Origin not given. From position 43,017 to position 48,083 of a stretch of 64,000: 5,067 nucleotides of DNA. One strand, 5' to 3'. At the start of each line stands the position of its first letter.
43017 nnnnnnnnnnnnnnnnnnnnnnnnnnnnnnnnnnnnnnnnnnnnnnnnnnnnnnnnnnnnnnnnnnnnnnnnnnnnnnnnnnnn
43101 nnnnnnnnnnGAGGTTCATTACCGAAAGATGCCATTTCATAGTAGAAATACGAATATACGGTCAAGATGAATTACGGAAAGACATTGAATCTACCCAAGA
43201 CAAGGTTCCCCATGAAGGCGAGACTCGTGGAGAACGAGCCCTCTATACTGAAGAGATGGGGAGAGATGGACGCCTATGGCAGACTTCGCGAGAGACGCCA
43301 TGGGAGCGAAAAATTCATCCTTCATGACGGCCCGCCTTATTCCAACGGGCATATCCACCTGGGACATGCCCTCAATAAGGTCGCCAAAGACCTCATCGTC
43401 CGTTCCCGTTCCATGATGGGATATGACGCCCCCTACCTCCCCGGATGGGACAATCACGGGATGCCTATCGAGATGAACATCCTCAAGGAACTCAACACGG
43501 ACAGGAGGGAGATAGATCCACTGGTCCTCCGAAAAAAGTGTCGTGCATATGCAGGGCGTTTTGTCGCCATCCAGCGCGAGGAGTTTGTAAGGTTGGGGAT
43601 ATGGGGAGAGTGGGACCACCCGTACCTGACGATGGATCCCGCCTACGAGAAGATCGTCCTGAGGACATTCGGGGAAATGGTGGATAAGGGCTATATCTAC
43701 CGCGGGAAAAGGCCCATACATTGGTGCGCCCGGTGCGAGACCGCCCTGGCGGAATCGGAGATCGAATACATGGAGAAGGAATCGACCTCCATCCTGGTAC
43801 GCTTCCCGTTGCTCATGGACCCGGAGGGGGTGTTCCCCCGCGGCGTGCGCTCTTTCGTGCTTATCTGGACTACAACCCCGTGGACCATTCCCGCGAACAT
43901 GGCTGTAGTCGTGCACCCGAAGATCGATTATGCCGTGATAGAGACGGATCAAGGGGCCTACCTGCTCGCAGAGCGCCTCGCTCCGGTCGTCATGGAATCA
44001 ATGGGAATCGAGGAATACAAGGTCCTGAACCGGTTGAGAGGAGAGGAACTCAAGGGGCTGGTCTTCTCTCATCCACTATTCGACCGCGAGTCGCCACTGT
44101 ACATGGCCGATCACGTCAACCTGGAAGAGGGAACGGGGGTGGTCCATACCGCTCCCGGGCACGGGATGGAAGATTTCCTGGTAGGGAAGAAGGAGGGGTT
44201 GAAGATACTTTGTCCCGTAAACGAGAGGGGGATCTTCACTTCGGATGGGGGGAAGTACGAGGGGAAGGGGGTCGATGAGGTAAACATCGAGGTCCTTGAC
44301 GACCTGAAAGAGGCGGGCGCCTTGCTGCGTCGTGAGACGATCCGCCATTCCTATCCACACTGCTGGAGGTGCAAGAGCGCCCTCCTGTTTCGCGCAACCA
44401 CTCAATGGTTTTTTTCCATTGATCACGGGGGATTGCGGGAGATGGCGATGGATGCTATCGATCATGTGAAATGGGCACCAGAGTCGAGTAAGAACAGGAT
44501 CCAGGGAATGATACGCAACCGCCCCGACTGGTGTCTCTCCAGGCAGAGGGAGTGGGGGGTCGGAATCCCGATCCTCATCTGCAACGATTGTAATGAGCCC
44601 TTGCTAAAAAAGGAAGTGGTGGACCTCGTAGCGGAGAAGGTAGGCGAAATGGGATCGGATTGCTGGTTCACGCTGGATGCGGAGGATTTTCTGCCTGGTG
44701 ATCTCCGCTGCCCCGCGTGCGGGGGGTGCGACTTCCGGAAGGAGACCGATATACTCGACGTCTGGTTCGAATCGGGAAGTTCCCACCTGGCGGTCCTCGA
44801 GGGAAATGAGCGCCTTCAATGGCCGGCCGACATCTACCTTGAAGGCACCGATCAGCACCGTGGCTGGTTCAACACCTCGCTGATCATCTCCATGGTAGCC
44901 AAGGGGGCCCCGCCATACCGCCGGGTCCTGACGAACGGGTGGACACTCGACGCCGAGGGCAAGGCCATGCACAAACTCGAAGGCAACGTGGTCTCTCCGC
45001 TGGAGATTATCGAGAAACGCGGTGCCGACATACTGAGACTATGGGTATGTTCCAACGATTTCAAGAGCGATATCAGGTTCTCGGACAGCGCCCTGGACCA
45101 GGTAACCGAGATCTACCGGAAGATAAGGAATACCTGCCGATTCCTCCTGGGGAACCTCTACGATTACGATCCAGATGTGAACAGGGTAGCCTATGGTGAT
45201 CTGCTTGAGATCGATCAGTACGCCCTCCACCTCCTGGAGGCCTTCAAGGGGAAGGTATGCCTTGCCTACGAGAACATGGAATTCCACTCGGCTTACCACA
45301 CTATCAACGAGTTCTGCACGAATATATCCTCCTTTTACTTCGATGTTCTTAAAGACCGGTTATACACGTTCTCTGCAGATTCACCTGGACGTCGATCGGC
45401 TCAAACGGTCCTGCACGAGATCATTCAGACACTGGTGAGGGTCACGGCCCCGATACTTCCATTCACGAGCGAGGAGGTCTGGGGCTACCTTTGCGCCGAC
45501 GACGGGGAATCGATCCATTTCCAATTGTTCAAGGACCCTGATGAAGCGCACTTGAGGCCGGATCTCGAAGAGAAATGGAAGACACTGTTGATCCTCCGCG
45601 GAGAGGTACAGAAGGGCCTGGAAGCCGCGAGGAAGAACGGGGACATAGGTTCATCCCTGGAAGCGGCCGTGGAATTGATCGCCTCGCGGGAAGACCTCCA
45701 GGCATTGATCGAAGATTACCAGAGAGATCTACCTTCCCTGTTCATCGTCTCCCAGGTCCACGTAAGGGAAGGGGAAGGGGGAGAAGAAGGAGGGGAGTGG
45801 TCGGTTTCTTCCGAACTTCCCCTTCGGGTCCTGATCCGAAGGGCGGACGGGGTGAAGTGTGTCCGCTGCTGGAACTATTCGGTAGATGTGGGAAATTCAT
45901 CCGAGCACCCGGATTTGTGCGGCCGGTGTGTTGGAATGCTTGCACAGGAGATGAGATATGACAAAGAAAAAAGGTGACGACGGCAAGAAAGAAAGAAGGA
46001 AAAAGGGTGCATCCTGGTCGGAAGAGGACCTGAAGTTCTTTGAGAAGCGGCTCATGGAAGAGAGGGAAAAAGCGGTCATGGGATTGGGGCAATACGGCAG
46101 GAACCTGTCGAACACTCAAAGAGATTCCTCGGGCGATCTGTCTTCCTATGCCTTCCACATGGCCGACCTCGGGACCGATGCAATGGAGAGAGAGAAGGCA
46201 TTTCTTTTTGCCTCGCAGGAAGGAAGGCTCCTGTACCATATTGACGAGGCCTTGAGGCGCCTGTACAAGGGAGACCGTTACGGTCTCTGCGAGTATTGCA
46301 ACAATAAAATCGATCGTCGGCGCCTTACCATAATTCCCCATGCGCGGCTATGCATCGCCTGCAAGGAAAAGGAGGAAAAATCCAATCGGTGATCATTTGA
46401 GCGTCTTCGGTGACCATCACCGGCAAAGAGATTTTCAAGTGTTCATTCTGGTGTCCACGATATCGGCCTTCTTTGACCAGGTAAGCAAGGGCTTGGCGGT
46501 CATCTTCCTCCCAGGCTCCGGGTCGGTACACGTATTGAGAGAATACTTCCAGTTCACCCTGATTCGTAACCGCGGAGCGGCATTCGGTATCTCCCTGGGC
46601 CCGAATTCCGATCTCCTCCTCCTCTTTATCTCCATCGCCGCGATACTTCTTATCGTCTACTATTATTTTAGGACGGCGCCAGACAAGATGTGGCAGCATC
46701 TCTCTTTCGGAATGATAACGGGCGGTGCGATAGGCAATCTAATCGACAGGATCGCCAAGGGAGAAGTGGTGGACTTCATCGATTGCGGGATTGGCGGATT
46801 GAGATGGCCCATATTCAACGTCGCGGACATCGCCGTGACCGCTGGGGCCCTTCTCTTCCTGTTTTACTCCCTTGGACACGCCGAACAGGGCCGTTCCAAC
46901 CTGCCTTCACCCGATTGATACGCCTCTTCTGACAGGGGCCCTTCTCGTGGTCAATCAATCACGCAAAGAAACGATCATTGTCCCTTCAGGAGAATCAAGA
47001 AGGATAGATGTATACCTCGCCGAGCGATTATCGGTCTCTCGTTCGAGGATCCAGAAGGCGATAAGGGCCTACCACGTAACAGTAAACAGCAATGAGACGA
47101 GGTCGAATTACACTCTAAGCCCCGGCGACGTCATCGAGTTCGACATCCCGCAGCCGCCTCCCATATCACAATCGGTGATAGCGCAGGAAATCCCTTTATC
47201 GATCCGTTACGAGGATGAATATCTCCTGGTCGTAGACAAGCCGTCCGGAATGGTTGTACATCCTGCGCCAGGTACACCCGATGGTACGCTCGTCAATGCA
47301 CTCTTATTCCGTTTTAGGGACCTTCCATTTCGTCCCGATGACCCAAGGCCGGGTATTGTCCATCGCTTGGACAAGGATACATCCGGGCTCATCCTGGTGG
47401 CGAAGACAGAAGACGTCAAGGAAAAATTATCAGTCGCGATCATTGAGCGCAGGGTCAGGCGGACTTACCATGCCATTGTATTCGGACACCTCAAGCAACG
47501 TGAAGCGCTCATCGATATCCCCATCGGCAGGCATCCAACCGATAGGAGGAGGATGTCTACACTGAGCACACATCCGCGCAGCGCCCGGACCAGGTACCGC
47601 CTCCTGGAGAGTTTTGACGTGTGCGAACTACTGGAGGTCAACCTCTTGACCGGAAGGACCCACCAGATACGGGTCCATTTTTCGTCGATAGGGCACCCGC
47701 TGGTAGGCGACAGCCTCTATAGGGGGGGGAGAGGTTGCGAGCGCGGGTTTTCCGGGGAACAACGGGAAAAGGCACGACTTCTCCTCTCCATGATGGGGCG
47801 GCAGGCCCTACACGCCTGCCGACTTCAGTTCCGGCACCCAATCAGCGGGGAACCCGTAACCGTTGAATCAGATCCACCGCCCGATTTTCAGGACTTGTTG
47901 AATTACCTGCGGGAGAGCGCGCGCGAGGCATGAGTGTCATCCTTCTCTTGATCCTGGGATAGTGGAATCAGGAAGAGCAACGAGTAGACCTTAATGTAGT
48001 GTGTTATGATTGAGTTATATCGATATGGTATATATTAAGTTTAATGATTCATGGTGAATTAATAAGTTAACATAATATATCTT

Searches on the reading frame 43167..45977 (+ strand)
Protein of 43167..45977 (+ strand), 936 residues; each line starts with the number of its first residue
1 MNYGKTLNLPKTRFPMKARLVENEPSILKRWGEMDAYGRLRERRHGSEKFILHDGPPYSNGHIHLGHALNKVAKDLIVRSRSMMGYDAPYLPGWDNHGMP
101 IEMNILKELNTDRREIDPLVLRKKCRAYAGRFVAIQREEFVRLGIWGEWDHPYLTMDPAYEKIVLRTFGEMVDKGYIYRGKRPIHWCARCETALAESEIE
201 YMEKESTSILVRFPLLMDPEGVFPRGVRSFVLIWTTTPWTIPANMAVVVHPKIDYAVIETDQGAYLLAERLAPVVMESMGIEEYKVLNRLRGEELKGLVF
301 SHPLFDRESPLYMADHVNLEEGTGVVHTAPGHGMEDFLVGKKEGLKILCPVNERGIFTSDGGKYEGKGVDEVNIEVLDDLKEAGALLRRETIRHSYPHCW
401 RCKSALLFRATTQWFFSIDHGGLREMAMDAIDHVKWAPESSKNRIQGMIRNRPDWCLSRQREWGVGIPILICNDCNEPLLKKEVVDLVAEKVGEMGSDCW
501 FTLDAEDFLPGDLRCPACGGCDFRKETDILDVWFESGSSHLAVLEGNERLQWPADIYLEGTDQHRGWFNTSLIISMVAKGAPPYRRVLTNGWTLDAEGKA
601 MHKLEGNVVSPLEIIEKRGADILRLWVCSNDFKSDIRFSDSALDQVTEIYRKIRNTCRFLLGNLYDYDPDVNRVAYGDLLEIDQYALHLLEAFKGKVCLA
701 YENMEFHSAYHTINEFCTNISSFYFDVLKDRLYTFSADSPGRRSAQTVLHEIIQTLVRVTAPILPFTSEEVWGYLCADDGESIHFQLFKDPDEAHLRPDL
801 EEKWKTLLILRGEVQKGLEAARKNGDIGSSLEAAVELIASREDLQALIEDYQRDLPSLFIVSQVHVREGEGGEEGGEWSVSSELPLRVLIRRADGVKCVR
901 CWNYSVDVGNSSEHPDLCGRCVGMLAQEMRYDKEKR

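Call 50: find_homologous_proteins(query=window:43167-45977:+, max_evalue=1e-50)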
Query window:43167-45977:+ (936 aa): 8000 proteins with E <= 1e-50 among 8000 candidates; the best 120 are listed.
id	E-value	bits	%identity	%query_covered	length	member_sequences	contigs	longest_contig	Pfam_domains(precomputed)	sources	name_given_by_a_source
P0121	0.0e+0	2182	100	98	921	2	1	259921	PF09334.18,PF01406.26,PF08264.20,PF00133.29,PF06827.21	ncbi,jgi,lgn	-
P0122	0.0e+0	1619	71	99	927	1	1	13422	PF09334.18,PF01406.26,PF08264.20,PF00133.29,PF06827.21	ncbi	-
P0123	0.0e+0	1615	73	99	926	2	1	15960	PF09334.18,PF08264.20,PF00133.29,PF06827.21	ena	-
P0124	0.0e+0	1565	72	99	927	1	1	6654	PF09334.18,PF08264.20,PF00133.29,PF06827.21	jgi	jgi:isoleucyl-tRNA synthetase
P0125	0.0e+0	1558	70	99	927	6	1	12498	PF09334.18,PF08264.20,PF00133.29,PF06827.21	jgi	jgi:isoleucyl-tRNA synthetase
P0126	0.0e+0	1549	70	98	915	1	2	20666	PF09334.18,PF01406.26,PF08264.20,PF00133.29,PF06827.21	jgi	-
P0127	0.0e+0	1395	69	88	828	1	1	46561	PF09334.18,PF08264.20,PF00133.29,PF06827.21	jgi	jgi:isoleucyl-tRNA synthetase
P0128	0.0e+0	1360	71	86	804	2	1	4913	PF09334.18,PF08264.20,PF13603.13,PF00133.29,PF06827.21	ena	-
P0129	0.0e+0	1243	56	99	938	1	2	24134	PF09334.18,PF01406.26,PF08264.20,PF13603.13,PF00133.29,PF06827.21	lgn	-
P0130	0.0e+0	1243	56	99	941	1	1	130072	PF09334.18,PF01406.26,PF08264.20,PF01921.25,PF00133.29,PF06827.21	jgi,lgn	jgi:isoleucyl-tRNA synthetase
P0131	0.0e+0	1232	56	99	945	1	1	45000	PF09334.18,PF01406.26,PF08264.20,PF01921.25,PF00133.29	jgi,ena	-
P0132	0.0e+0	1219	56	99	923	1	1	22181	PF09334.18,PF01406.26,PF08264.20,PF13603.13,PF01921.25,PF00133.29,PF06827.21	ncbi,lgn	-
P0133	0.0e+0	1218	55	99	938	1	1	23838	PF09334.18,PF01406.26,PF08264.20,PF00133.29,PF06827.21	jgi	jgi:isoleucyl-tRNA synthetase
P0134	0.0e+0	1204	55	99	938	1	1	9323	PF09334.18,PF08264.20,PF13603.13,PF00133.29,PF06827.21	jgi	-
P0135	0.0e+0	1197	56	99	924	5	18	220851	PF09334.18,PF01406.26,PF08264.20,PF13603.13,PF01921.25,PF00133.29,PF06827.21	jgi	-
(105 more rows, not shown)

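Call 51: list_cluster_members(proteins=[P0121, P0122, P0001, P0003, P0010, P0032, P0048, P0060, P0070, P0132])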
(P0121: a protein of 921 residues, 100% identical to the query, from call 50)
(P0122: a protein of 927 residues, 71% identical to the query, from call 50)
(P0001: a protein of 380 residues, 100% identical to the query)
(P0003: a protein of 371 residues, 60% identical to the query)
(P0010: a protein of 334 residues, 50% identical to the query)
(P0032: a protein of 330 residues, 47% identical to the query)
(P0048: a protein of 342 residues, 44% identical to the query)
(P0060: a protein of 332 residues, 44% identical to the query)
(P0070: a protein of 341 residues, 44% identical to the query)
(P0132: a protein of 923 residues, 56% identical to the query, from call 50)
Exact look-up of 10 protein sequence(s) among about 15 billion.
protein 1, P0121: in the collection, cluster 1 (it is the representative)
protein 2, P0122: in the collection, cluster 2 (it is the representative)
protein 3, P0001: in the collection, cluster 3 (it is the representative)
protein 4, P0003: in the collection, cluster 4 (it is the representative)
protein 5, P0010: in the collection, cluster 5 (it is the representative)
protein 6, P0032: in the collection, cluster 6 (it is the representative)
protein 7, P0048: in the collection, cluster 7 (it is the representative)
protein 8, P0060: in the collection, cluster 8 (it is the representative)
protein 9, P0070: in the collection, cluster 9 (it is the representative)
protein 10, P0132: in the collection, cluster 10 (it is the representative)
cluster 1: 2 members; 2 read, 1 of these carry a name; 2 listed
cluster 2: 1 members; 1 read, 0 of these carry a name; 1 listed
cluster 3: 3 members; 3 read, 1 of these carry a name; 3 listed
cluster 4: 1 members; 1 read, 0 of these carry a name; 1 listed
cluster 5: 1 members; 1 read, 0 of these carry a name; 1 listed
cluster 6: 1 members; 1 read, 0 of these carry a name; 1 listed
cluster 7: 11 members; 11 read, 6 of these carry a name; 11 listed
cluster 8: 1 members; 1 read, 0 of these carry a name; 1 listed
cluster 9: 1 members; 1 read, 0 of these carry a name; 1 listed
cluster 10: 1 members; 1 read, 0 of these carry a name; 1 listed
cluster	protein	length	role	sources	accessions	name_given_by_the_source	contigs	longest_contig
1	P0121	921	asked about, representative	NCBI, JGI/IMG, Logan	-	-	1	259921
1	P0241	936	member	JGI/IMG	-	isoleucyl-tRNA synthetase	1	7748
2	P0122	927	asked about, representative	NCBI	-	-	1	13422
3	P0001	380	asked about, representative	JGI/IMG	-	-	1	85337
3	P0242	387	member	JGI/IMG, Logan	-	cytochrome c553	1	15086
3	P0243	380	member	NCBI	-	-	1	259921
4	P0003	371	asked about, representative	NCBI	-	-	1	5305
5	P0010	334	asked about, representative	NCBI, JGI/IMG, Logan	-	-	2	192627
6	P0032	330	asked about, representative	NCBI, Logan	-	-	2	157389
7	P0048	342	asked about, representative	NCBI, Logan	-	-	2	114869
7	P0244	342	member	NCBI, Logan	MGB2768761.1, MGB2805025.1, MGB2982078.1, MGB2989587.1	MAG: hypothetical protein WBC88_03430 [Candidatus Zixiibacteriota bacterium]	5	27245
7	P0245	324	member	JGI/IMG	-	hypothetical protein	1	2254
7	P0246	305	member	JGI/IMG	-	hypothetical protein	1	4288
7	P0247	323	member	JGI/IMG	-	hypothetical protein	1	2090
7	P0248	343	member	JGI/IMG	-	hypothetical protein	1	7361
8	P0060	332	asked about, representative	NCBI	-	-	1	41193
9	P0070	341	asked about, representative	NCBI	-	-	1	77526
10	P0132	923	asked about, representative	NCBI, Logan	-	-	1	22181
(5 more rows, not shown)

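Call 53: find_encoding_contigs(protein=P0121, flank=1000, max_places=4)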
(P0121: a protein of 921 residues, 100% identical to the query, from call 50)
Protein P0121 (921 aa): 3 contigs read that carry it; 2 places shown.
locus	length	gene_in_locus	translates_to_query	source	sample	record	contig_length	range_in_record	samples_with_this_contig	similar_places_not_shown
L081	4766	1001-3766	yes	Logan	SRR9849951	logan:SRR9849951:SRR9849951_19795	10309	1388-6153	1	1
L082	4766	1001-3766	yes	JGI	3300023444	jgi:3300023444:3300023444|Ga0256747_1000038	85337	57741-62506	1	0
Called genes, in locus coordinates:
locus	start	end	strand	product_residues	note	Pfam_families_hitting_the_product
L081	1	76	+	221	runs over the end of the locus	PF05103:DivIVA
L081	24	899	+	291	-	PF01048:PNP_UDP_1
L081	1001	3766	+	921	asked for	PF00133:tRNA-synt_1, PF01406:tRNA-synt_1e (faint), PF09334:tRNA-synt_1g, PF08264:Anticodon_1, PF06827:zf-FPG_IleRS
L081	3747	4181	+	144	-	PF01258:zf-dskA_traR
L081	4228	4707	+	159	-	PF01252:Peptidase_A8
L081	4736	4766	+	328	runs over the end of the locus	PF01479:S4, PF00849:PseudoU_synth_2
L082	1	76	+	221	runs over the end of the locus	PF05103:DivIVA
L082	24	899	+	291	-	PF01048:PNP_UDP_1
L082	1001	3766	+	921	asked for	PF00133:tRNA-synt_1, PF01406:tRNA-synt_1e (faint), PF09334:tRNA-synt_1g, PF08264:Anticodon_1, PF06827:zf-FPG_IleRS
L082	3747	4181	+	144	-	PF01258:zf-dskA_traR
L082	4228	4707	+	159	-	PF01252:Peptidase_A8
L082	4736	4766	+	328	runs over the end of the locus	PF01479:S4, PF00849:PseudoU_synth_2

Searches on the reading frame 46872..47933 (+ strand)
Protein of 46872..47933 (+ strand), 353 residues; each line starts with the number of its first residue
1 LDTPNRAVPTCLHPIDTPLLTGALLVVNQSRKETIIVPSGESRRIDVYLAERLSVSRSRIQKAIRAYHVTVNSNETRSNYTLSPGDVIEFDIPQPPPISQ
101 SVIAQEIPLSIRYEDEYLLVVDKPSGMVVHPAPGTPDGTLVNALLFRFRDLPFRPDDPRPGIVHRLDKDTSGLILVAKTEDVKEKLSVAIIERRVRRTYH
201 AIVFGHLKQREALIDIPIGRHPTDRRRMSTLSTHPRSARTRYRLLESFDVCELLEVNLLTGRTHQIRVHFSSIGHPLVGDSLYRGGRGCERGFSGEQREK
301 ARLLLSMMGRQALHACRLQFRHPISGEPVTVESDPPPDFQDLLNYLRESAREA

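Call 89: search_protein_families(library=ncbifam, proteins=[window:46872-47933:+], max_evalue=0.001)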
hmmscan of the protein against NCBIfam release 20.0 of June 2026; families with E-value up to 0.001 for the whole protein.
window:46872-47933:+ (353 aa): 8 families
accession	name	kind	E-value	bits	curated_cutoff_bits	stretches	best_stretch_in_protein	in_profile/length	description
TIGR00005.1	rluA_subfam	subfamily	7.3e-79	265.2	192.7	1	42-347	5-298/298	RluA family pseudouridine synthase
NF008385.0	PRK11180.1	equivalog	2.3e-73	247.4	351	1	34-351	9-317/325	23S rRNA pseudouridine(1911/1915/1917) synthase RluD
NF008249.0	PRK11025.1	equivalog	4.6e-38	130.9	378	1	40-349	17-316/317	23S rRNA pseudouridine(955/2504/2580) synthase RluC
NF008321.0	PRK11112.1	equivalog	3.4e-27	95.4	328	1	109-344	2-232/257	tRNA pseudouridine(65) synthase TruC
NF007543.0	PRK10158.1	equivalog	6.5e-27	94.6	286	1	105-331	10-213/219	bifunctional tRNA pseudouridine(32) synthase/23S rRNA pseudouridine(746) synthase RluA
TIGR01621.1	RluA-like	hypoth_equivalog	4.3e-19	68.6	222.3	1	111-293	4-175/217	TIGR01621 family pseudouridine synthase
NF008097.0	PRK10839.1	equivalog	1.8e-06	27.8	275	1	44-278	2-198/232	16S rRNA pseudouridine(516) synthase RsuA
TIGR00093.1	TIGR00093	subfamily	7.3e-06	25.8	109.3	1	163-277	34-135/161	pseudouridine synthase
